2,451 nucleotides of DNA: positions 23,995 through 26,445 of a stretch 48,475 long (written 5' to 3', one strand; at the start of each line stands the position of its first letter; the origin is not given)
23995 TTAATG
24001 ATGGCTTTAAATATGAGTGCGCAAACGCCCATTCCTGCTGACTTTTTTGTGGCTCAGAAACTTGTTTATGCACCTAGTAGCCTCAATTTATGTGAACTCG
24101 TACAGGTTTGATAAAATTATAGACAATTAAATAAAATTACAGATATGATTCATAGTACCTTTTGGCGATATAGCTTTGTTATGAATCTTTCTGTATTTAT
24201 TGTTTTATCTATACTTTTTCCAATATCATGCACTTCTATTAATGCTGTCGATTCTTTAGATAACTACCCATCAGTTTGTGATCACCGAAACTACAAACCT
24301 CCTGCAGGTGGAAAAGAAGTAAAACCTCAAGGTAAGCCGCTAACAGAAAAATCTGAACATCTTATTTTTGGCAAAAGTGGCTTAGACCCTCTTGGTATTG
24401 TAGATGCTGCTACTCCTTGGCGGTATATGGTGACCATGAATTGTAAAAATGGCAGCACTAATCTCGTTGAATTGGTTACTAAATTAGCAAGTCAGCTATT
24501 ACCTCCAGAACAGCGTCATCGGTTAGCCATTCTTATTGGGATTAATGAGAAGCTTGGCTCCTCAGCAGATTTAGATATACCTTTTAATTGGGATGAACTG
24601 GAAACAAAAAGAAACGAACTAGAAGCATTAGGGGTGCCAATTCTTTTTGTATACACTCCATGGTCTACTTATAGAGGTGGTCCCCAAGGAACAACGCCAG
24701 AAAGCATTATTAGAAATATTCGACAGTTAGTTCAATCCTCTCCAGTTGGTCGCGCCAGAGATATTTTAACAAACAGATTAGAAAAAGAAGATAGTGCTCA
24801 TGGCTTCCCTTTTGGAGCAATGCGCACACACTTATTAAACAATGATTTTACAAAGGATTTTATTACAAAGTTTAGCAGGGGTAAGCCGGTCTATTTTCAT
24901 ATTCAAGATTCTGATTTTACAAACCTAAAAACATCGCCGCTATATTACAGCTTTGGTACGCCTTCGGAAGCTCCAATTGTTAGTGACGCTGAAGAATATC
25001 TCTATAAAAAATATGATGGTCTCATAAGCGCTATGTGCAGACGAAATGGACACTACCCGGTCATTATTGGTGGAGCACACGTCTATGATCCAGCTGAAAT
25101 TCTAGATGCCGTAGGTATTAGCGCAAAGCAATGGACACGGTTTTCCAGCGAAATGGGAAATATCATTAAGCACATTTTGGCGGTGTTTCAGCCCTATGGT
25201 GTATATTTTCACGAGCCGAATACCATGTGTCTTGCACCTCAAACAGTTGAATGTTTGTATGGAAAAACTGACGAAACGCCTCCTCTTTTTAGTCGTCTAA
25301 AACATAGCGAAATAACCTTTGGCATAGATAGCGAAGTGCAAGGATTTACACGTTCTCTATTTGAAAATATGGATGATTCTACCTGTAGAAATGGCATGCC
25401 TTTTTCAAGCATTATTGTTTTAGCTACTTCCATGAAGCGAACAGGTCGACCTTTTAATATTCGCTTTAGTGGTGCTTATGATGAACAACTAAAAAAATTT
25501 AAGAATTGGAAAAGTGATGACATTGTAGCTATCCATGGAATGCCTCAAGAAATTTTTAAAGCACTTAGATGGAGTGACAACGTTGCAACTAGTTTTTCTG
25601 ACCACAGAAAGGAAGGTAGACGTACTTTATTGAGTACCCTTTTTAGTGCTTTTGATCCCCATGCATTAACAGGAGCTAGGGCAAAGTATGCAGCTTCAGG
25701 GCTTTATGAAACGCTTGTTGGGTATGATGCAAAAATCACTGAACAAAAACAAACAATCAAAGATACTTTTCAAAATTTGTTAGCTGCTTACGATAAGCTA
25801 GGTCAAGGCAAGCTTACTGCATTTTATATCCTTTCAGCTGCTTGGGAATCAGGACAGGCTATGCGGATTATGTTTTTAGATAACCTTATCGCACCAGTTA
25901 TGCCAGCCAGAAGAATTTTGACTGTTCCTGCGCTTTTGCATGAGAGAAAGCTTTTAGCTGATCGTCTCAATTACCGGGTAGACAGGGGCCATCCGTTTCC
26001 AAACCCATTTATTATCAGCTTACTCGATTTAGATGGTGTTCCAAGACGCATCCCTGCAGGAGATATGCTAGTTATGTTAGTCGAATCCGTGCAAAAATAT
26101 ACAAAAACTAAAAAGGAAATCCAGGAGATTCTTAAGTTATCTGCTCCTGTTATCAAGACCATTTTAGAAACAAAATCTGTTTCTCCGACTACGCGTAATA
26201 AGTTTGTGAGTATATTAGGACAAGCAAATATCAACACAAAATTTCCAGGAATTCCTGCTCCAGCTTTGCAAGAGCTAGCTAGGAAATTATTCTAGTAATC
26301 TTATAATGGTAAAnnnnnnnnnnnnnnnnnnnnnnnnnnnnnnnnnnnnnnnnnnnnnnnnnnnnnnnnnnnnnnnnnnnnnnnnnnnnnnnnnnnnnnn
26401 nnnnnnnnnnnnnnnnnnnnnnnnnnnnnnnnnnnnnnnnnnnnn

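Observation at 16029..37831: A 22-kb, strand-biased block in which 18 of 21 intact ORFs carry export signals and lack recognisable function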

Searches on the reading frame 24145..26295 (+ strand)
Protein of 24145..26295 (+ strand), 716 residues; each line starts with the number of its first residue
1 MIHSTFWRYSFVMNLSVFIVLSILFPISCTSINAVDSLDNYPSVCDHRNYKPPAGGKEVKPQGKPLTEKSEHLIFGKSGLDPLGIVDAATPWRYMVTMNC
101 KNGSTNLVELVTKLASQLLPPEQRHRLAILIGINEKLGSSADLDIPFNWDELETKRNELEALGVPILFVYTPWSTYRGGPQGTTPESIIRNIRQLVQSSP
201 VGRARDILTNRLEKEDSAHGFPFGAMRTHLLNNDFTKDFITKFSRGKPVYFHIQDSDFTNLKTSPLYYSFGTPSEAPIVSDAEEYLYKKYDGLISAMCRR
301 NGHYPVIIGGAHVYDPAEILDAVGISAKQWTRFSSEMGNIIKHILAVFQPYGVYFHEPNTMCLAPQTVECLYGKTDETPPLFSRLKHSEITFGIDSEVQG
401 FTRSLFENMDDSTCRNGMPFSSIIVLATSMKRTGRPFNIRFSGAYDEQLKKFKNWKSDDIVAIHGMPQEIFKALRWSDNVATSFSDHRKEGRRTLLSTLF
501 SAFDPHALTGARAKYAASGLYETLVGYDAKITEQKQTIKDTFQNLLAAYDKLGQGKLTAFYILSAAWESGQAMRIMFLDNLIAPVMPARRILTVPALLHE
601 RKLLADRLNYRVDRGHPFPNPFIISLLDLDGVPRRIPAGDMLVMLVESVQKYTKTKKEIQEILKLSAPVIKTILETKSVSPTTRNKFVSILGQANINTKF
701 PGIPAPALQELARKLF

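Call 4: search_protein_families(library=pfam, proteins=[window:24145-26295:+], max_evalue=0.1)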
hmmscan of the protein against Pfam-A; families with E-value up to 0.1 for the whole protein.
window:24145-26295:+ (716 aa): 0 families

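Call 20: find_homologous_proteins(query=window:24181-26295:+, max_evalue=0.001)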
Query window:24181-26295:+ (704 aa): 23 proteins with E <= 0.001 among 8000 candidates.
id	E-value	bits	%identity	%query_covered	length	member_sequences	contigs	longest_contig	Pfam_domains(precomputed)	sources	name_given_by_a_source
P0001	0.0e+0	1428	88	100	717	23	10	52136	-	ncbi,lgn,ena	-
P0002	0.0e+0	1367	84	100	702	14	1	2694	-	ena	-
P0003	0.0e+0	1344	83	100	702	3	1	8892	-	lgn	-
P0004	6.0e-295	998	65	99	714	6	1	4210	-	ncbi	ncbi:MAG: hypothetical protein WCN27_01385 [Alphaproteobacteria bacterium]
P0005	8.2e-285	965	63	99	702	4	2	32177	-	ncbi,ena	-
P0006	2.0e-268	910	74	77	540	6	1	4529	-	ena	-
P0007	2.2e-254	864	57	99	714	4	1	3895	-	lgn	-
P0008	1.8e-253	861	56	98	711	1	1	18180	-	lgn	-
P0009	1.3e-167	577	66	56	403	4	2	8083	-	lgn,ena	-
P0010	4.9e-157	542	40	100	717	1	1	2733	-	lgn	-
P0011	4.0e-151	523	42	91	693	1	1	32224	-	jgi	-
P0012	1.3e-131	458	37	96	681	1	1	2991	-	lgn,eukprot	eukprot:gene5142-8782_t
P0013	2.7e-129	451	40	86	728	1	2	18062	-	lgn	-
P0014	2.3e-119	418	38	92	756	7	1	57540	-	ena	-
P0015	9.7e-115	402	37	89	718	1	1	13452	-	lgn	-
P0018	1.2e-112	396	36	90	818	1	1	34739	-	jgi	jgi:hypothetical protein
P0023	1.9e-83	299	32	87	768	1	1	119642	-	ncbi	-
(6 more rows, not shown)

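Call 32: predict_structure(alignment_id=A1)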
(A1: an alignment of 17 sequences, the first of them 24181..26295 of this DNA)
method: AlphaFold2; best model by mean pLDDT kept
length: 704 residues; sequences in the alignment: 17
mean_pLDDT: 84.5   pTM: 0.80
mean pLDDT of the five models: 84.5, 83.5, 83.5, 83.0, 77.8
residues with pLDDT >= 90: 270; 70-90: 348; 50-70: 76; < 50: 10
segments of 3 or more residues with pLDDT < 50: 13-22
pLDDT, mean of each block of 10 residues (from residue 1): 56 42 72 85 69 95 86 71 93 90 92 94 91 92 94 96 90 91 87 87 91 92 94 91 80 87 88 93 89 90 81 85 90 87 80 87 74 87 77 85 91 82 64 91 85 66 75 83 88 80 80 94 92 88 88 94 94 86 93 91 83 85 72 88 85 87 84 75 72 81 64
secondary structure, 60 per line:
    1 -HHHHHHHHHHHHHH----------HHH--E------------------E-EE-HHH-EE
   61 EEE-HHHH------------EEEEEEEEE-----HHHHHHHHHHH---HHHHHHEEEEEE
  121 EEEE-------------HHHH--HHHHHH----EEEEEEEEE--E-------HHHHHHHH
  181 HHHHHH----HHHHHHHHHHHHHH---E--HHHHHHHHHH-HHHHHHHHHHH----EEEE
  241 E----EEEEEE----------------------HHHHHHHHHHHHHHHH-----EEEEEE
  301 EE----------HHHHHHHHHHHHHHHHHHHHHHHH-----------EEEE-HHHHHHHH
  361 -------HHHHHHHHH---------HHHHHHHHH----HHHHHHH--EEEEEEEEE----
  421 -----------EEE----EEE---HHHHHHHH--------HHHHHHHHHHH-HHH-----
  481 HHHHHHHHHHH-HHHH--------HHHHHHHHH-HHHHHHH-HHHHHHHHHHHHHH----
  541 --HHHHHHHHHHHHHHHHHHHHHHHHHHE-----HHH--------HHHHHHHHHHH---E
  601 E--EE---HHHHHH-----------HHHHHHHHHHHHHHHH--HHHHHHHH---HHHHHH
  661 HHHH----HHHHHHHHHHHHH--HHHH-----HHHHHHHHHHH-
elements in order (helices of 4 or more, strands of 3 or more residues): H2-15 E59-63 H65-68 E81-89 H95-105 H109-114 E115-124 H138-141 H144-149 E154-162 H173-186 H191-204 H211-220 H222-232 E237-241 E246-251 H274-289 E295-302 H313-336 E348-351 H353-360 H368-376 H386-394 H399-405 E408-416 E432-434 E439-441 H445-452 H461-471 H481-491 H493-496 H505-513 H515-521 H523-536 H543-568 H586-596 H609-614 H626-641 H644-651 H655-664 H669-681 H684-687 H693-703

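Call 34: fold_search(model_id=the predicted structure, library=pdb)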
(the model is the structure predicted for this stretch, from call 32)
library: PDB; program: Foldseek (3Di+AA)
matches with E <= 10: 535; with E <= 0.001: 8
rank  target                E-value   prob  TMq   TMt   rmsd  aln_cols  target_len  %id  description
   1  8k3t_A                1.4e-04  0.98  0.23  0.25  22.1       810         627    8  S. cerevisiae Chs1 in complex with UDP (released 2023-10-18)
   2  8k3p_A                3.7e-04  0.97  0.24  0.26  22.4       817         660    9  S. cerevisiae Chs1 in complex with polyoxin B (released 2023-10-18)
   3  7xs6_A                4.3e-04  0.95  0.24  0.23  27.2       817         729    9  structure of a membrane-integrated glycosyltransferase with inhibitor (released 2023-05-17)
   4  8k3r_A                5.5e-04  0.98  0.23  0.23  16.4       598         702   10  S. cerevisiae Chs1 in apo state incubated with GlcNAc (released 2023-08-16)
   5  8k3w_A                5.5e-04  0.92  0.22  0.22  25.0       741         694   11  S. cerevisiae Chs1 in complex with UDP-GlcNAc and GlcNAc (released 2023-10-18)
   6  8k3q_A                5.8e-04  0.98  0.23  0.22  16.2       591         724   10  S. cerevisiae Chs1 in apo state (released 2023-10-18)
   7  8k3x_A                5.8e-04  0.93  0.23  0.23  27.1       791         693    9  S. cerevisiae Chs1 in complex with Nikkomycin Z (released 2023-10-18)
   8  8smn_A                8.6e-04  1.00  0.23  0.30  18.4       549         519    8  Xenopus laevis hyaluronan synthase 1, nascent HA polymer bound state (released 2024-05-01)
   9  8k3v_A                1.0e-03  0.85  0.21  0.21  27.5       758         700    9  S. cerevisiae Chs1 in complex with UDP-GlcNAc (released 2023-10-18)
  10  6yv7_B                2.1e-03  1.00  0.22  0.40  16.2       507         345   10  Mannosyltransferase PcManGT from Pyrobaculum calidifontis (released 2020-07-22)
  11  9yq5_A                9.3e-03  0.87  0.22  0.29  17.4       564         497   10  Chlorella virus hyaluronan synthase bound to an inserted UDP-GlcA (released 2025-12-10)
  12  8bz5_A                1.1e-02  0.75  0.17  0.19  16.0       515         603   10  Crystal structure of the L. monocytogenes RmlT in complex with HEPES (released 2023-12-27)
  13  5ej1_A                1.7e-02  0.80  0.22  0.21  17.5       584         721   10  Pre-translocation state of bacterial cellulose synthase (released 2016-03-30)
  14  8bz6_B                2.0e-02  0.75  0.18  0.20  15.6       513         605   10  Crystal structure of the L. monocytogenes RmlT in complex with UDP-glucose (released 2023-12-27)
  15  7sp8_A                2.4e-02  0.69  0.21  0.28  16.6       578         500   10  Chlorella virus Hyaluronan Synthase bound to UDP-GlcNAc (released 2022-04-06)
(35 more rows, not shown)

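Call 37: search_protein_families(library=ncbifam, proteins=[window:24181-26295:+], max_evalue=0.01)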
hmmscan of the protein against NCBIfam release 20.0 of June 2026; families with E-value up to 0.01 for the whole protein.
window:24181-26295:+ (704 aa): 0 families

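Call 45: find_encoding_contigs(protein=P0023, flank=10000, max_places=2)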
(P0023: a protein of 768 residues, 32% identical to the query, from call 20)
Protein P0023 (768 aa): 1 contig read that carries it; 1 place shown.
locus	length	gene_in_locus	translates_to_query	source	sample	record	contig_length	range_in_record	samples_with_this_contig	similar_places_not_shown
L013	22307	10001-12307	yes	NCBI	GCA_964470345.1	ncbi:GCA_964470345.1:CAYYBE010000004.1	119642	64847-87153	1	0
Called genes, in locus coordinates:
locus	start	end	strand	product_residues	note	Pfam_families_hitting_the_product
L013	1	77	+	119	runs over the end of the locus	PF01196:Ribosomal_L17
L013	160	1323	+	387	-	PF13434:Lys_Orn_oxgnase (faint), PF00890:FAD_binding_2 (faint), PF01266:DAO (faint), PF07992:Pyr_redox_2, PF13738:Pyr_redox_3, PF00070:Pyr_redox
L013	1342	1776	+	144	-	PF00293:NUDIX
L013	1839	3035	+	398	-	PF24796:WDR55, PF24807:WD40_CDC20-Fz, PF25174:Beta-prop_THOC3, PF25175:Beta-prop_WDR5, PF25391:WD40_Gbeta, PF23381:Beta-prop_IFT122_1st, PF24814:WD40_Prp19, PF24817:WD40_WDHD1_1st, +20 more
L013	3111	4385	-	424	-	PF23381:Beta-prop_IFT122_1st (weak), PF25173:Beta-prop_WDR3_1st (weak), PF25174:Beta-prop_THOC3, PF24807:WD40_CDC20-Fz, PF25173:Beta-prop_WDR3_1st, PF24814:WD40_Prp19, PF24817:WD40_WDHD1_1st, PF25175:Beta-prop_WDR5, +13 more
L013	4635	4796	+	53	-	-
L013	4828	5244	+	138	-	-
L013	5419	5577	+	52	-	-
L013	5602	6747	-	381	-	PF00400:WD40 (faint), PF23341:PEP5_VPS11_N (faint), PF24807:WD40_CDC20-Fz (faint), PF24817:WD40_WDHD1_1st (faint), PF25173:Beta-prop_WDR3_1st (faint), PF23381:Beta-prop_IFT122_1st (faint)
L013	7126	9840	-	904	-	PF02463:SMC_N (weak), PF13476:AAA_23, PF13558:SbcC_Walker_B (weak)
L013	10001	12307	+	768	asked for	-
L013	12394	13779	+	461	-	PF02878:PGM_PMM_I, PF02879:PGM_PMM_II, PF02880:PGM_PMM_III, PF00408:PGM_PMM_IV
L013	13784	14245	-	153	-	-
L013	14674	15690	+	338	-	PF00044:Gp_dh_N, PF02800:Gp_dh_C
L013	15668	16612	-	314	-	PF13894:zf-C2H2_4 (faint), PF23561:zf-C2H2_15 (faint), PF13465:zf-H2C2_2 (weak), PF22995:C2CH-3rd_BIRD-IDD (faint), PF13465:zf-H2C2_2, PF00096:zf-C2H2 (weak)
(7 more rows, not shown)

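Call 46: find_encoding_contigs(protein=P0014, flank=10000, max_places=2)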
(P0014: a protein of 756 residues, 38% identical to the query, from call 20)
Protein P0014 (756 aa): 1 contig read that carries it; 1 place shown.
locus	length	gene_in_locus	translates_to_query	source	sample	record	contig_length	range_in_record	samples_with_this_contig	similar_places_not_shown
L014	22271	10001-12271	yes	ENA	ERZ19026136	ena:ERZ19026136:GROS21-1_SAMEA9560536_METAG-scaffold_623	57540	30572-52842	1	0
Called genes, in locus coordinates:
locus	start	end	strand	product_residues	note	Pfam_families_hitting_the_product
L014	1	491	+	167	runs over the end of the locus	-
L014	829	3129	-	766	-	PF04453:LptD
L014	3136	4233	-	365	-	PF03739:LptF_LptG, PF24938:DUF7755 (weak)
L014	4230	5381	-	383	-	PF03739:LptF_LptG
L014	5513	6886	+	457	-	PF13624:SurA_N_3, PF09312:SurA_N, PF13145:Rotamase_2 (faint), PF13616:Rotamase_3, PF00639:Rotamase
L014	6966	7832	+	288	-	PF00398:RrnaAD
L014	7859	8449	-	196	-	-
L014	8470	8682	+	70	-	-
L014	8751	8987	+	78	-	-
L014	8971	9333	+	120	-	PF02452:PemK_toxin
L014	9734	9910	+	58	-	-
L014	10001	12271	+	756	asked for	-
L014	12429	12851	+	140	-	PF00334:NDK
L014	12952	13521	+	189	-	PF01066:CDP-OH_P_transf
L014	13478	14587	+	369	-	PF01594:AI-2E_transport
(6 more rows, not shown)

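Call 57: search_solved_structures(query=A1, max_evalue=10, show_alignments=2)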
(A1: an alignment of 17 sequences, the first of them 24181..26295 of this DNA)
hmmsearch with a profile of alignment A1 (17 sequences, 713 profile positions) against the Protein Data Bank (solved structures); distinct sequences matched with E-value up to 10: 1.
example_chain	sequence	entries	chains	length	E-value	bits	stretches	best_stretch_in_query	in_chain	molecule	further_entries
2l0k_A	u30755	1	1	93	0.52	11.8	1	644-708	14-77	Stage III sporulation protein D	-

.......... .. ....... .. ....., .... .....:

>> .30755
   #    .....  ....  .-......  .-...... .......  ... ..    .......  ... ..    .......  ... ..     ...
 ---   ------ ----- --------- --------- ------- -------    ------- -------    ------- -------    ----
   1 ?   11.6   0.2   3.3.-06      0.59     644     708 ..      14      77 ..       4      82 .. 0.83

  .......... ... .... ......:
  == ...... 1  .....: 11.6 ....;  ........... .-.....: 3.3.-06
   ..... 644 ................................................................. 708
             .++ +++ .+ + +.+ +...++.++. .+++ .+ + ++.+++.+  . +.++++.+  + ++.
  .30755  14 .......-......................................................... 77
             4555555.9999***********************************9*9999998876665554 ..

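Call 61: search_protein_families(library=phrogs, proteins=[window:24181-26295:+], max_evalue=0.001)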
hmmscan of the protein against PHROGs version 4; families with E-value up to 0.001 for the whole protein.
window:24181-26295:+ (704 aa): 0 families

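Call 67: list_cluster_members(proteins=[P0012, P0001, P0023, P0018, P0011])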
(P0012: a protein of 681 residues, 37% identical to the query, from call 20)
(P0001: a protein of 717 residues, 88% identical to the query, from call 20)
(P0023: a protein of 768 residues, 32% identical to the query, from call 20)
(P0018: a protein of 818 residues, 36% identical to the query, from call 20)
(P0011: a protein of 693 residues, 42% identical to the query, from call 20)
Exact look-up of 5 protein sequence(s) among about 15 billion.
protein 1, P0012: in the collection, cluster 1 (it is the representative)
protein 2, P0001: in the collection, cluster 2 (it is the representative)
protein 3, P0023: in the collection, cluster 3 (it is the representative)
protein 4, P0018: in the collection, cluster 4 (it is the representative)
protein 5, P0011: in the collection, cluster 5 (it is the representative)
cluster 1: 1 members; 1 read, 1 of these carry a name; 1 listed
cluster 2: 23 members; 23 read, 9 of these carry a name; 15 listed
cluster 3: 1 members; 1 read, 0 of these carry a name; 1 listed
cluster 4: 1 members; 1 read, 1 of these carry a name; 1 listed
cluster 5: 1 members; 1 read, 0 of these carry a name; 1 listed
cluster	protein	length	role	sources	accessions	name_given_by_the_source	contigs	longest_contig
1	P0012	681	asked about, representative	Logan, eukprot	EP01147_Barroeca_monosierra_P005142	gene5142-8782_t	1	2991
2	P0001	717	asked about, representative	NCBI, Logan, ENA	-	-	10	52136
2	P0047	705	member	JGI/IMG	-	hypothetical protein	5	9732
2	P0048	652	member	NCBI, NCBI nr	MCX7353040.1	MAG: hypothetical protein NTW22_07260, partial [Proteobacteria bacterium] | hypothetical protein [Pseudomonadota bacterium]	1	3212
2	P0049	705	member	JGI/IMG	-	hypothetical protein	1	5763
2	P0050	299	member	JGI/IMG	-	hypothetical protein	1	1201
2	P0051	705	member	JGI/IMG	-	hypothetical protein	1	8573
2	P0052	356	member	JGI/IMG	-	hypothetical protein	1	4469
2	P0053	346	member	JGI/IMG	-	hypothetical protein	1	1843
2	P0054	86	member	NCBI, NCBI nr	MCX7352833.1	MAG: hypothetical protein NTW22_06175, partial [Proteobacteria bacterium] | hypothetical protein [Pseudomonadota bacterium]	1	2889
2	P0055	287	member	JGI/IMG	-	hypothetical protein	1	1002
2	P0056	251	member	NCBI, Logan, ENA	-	-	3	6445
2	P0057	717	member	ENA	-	-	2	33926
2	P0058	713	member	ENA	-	-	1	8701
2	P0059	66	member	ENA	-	-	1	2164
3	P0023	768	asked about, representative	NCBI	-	-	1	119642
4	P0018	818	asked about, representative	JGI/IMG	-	hypothetical protein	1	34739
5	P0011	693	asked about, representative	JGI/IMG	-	-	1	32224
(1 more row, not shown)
